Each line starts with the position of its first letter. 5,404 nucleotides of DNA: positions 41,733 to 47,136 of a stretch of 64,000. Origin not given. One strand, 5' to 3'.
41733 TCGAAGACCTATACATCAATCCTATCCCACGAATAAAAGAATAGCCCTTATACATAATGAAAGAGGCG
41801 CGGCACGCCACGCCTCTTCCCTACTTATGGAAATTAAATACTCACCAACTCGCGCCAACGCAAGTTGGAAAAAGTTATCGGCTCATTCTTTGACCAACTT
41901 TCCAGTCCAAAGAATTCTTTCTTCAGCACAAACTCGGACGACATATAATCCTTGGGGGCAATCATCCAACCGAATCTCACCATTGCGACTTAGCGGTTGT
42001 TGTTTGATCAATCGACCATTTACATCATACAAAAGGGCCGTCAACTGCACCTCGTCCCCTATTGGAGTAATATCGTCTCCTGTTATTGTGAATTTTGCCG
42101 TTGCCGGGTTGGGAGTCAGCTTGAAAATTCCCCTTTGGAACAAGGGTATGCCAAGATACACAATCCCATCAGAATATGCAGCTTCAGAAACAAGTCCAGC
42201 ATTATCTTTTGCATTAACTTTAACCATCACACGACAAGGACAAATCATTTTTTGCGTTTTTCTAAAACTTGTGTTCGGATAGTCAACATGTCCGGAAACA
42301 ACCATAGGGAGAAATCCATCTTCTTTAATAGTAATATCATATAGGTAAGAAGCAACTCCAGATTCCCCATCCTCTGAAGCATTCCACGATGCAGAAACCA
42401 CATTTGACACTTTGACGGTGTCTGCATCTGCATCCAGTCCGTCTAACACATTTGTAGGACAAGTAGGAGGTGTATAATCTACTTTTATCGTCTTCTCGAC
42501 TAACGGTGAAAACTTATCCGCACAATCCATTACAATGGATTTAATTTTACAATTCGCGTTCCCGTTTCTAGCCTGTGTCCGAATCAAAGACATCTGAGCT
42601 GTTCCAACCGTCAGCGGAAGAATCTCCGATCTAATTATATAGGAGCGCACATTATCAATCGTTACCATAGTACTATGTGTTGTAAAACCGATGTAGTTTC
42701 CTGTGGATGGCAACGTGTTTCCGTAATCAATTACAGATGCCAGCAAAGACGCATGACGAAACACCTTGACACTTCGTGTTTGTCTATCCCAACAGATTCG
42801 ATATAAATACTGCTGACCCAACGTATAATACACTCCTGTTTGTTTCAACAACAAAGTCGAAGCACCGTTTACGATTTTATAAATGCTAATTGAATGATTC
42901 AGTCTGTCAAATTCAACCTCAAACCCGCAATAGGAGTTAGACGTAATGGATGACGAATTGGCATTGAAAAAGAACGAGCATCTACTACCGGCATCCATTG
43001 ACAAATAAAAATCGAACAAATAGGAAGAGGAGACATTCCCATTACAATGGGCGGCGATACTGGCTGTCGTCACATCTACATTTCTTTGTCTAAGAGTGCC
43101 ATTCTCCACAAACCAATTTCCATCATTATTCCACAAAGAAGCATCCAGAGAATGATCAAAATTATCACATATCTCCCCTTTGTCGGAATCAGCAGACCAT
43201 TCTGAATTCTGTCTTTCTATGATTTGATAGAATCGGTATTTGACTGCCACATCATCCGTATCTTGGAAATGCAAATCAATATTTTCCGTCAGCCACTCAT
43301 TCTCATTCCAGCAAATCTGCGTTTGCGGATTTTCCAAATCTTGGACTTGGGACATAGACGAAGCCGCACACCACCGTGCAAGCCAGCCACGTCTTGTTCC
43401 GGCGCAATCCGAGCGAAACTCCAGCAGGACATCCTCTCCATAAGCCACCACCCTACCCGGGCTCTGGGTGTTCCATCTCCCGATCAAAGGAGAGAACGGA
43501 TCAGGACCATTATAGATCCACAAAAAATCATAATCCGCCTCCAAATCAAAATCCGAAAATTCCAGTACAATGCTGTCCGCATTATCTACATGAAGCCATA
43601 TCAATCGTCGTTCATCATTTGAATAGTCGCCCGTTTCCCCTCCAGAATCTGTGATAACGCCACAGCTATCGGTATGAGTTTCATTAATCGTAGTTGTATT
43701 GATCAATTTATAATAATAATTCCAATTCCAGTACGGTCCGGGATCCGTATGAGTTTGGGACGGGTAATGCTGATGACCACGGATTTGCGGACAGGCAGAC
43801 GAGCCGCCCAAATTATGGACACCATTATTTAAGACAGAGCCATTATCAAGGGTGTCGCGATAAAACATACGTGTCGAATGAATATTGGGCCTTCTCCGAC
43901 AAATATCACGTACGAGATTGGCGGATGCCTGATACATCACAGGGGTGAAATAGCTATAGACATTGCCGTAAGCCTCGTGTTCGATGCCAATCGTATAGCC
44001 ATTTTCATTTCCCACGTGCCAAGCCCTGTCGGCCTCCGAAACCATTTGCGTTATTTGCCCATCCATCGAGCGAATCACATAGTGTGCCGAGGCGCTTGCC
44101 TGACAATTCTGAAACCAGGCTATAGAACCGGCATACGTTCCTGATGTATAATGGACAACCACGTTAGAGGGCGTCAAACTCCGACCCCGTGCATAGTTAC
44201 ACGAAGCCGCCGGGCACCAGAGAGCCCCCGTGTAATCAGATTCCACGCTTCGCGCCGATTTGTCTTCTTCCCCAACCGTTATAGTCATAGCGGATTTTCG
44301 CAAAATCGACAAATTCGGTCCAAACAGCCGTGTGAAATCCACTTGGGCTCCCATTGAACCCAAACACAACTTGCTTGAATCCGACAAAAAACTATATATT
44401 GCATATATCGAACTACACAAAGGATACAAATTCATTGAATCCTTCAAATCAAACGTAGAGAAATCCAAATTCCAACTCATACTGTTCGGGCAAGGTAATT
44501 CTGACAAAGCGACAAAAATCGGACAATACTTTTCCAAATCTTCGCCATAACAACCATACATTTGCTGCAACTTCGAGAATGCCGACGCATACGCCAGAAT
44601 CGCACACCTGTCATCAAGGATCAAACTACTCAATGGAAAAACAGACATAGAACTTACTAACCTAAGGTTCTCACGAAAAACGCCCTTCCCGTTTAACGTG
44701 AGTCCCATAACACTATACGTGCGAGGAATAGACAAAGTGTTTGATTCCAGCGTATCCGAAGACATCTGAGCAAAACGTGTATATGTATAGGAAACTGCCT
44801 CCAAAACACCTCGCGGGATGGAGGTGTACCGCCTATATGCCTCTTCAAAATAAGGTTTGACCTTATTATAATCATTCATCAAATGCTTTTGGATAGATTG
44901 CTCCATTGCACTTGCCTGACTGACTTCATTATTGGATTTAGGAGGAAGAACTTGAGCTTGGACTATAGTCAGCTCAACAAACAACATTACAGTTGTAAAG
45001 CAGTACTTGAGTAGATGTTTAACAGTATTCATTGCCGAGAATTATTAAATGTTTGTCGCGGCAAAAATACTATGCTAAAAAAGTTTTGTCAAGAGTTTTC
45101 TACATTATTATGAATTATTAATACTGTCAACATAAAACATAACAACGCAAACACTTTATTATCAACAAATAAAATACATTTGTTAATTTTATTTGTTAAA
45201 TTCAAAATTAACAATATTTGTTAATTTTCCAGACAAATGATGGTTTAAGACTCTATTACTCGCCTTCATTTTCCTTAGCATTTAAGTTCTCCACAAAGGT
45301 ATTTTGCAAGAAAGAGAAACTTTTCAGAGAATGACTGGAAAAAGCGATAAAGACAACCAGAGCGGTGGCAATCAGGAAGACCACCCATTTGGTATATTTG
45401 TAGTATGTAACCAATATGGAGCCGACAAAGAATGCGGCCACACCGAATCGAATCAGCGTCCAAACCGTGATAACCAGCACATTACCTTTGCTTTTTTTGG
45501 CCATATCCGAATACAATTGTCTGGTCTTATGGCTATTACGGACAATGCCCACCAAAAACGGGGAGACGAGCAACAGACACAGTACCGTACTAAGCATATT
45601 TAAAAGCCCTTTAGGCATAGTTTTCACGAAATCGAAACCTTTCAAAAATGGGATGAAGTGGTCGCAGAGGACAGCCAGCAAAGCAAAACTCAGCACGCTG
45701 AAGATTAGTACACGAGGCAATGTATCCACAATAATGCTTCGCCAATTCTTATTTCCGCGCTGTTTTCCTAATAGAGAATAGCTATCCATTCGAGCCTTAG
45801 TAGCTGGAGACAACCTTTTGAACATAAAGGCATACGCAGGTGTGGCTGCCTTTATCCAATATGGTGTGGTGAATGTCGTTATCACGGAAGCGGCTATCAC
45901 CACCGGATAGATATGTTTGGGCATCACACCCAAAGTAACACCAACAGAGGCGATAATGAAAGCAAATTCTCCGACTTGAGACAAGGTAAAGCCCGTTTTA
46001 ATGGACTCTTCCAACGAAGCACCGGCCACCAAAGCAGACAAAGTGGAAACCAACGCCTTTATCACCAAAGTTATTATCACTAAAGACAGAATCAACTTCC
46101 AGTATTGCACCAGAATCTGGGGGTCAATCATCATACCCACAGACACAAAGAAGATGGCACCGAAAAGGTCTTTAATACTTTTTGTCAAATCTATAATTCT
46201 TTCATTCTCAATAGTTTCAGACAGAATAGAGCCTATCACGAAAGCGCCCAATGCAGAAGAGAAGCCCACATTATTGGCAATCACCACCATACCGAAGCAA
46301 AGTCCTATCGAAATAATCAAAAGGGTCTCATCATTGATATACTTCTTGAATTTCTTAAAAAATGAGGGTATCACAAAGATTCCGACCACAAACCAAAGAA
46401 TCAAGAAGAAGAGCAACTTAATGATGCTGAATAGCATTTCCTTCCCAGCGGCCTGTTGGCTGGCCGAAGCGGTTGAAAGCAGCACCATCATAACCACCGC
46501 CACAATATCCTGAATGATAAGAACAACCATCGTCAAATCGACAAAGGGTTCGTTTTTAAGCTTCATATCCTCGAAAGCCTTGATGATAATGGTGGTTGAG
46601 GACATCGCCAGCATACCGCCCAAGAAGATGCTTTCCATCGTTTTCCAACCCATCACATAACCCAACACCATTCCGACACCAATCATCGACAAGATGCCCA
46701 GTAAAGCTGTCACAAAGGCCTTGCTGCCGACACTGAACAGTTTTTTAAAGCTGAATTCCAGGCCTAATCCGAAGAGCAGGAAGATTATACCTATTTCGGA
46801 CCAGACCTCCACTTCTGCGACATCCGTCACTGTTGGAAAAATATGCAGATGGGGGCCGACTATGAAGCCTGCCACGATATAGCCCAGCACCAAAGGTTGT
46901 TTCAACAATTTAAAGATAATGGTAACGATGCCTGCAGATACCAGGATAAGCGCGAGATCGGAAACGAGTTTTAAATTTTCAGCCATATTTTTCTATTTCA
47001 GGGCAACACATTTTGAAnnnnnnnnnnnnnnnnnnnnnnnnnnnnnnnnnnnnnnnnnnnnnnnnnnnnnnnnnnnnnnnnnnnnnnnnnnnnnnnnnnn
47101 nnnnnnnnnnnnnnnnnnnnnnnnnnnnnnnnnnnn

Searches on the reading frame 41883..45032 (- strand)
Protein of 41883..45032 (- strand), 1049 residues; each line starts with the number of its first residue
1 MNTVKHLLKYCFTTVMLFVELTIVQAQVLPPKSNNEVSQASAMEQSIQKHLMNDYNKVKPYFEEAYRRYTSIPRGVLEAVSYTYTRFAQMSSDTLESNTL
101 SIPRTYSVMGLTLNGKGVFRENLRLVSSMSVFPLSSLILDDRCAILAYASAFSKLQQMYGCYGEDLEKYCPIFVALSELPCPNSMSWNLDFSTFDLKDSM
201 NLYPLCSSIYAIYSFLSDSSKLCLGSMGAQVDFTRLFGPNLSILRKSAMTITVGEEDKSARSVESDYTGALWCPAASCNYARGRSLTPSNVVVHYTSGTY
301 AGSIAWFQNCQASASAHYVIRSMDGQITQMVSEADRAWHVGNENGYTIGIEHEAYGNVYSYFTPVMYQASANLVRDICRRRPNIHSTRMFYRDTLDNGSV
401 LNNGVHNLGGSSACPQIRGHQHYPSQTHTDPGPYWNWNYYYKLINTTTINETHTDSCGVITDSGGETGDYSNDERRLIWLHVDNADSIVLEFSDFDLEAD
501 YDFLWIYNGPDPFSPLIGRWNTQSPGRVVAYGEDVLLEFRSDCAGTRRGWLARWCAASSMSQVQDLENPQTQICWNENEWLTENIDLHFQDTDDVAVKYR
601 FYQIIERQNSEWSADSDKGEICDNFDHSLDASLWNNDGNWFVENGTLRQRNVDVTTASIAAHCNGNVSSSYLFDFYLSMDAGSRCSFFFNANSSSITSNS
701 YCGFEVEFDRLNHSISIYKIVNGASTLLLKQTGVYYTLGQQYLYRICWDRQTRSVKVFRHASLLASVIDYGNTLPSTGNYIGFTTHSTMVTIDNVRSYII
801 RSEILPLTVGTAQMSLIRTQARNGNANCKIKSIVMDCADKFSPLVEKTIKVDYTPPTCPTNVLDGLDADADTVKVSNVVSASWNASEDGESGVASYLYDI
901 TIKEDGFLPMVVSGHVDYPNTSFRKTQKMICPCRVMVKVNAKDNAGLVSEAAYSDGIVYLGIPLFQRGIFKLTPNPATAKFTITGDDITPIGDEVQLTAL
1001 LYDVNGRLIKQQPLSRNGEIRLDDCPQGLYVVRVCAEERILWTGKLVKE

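Call 67: search_protein_families(library=pfam, proteins=[window:41883-45032:-], max_evalue=0.001)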
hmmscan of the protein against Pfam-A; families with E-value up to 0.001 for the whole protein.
window:41883-45032:- (1049 aa): 3 families
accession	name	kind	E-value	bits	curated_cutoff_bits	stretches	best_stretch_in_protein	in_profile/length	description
PF01510.30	Amidase_2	-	1.4e-27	97.1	26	1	287-433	4-131/131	N-acetylmuramoyl-L-alanine amidase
PF00431.26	CUB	-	5.9e-08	33.4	21.4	1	458-553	10-109/110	CUB domain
PF18962.6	Por_Secre_tail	-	3.5e-06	27.7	27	1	974-1039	3-67/75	Secretion system C-terminal sorting domain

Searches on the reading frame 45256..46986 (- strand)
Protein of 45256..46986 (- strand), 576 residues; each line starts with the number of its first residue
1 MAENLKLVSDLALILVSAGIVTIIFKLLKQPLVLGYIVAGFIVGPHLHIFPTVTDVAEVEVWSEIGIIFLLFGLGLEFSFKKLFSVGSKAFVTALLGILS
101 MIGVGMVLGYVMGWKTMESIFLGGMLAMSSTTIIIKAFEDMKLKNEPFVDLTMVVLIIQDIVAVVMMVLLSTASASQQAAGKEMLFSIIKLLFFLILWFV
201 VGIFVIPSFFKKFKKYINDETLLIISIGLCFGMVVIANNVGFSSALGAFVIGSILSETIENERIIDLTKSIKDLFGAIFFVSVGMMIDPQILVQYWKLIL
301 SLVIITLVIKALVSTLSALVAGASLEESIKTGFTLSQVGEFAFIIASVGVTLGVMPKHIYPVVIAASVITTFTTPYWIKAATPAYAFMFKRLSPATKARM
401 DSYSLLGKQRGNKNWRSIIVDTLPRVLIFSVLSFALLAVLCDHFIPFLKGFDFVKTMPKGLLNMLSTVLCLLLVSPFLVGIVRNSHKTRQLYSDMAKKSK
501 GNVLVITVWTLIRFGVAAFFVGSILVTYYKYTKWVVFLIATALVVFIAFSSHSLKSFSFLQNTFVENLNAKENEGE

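Call 67: search_protein_families(library=pfam, proteins=[window:45256-46986:-], max_evalue=0.001)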
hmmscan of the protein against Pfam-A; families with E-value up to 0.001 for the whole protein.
window:45256-46986:- (576 aa): 1 family
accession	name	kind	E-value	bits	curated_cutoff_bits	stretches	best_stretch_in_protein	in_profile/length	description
PF00999.27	Na_H_Exchanger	-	3.6e-60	204.3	26.2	1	17-377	3-373/375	Sodium/hydrogen exchanger, transmembrane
